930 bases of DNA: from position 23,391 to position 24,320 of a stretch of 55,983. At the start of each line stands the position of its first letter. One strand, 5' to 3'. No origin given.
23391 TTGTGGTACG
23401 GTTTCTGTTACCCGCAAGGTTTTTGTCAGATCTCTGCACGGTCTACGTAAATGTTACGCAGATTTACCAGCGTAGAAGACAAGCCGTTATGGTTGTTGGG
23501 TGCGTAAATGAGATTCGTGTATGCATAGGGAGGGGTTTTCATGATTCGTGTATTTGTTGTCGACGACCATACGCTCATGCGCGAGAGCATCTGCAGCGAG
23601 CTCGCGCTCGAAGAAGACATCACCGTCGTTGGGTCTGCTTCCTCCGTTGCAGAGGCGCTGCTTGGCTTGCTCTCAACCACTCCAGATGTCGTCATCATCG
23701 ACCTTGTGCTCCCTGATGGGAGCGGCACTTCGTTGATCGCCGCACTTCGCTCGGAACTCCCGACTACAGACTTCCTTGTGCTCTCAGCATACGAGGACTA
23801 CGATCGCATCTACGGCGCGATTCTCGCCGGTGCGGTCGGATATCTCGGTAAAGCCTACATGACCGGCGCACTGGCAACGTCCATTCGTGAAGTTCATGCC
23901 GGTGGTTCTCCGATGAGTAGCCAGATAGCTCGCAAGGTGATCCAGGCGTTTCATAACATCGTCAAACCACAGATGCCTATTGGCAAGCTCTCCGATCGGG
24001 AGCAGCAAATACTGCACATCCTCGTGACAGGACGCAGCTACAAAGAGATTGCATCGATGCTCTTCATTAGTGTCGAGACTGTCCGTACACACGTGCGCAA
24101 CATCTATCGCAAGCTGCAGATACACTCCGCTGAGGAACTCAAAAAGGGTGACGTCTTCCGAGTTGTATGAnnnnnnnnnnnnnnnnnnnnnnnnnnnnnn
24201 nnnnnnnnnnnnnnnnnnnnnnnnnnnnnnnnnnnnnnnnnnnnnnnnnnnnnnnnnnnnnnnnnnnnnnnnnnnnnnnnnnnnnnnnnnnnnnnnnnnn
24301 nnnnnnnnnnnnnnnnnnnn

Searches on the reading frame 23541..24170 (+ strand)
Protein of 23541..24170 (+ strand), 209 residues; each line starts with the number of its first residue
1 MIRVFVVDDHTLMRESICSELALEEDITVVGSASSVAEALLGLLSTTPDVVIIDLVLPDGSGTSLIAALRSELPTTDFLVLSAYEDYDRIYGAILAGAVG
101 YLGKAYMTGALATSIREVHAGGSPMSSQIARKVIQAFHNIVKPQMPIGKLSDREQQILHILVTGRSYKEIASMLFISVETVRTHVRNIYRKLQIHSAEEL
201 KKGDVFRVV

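Call 43: search_protein_families(library=pfam, proteins=[window:23541-24170:+], max_evalue=0.00001)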
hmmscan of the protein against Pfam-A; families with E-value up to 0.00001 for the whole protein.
window:23541-24170:+ (209 aa): 3 families
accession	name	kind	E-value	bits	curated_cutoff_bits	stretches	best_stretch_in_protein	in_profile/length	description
PF00072.30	Response_reg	-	2.2e-18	66.9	30.2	1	4-115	1-110/111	Response regulator receiver domain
PF00196.25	GerE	-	3.9e-17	62.1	23.5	1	150-200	3-53/57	Bacterial regulatory proteins, luxR family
PF04545.22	Sigma70_r4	-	8.3e-07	28.9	24.1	1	148-193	3-49/50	Sigma-70, region 4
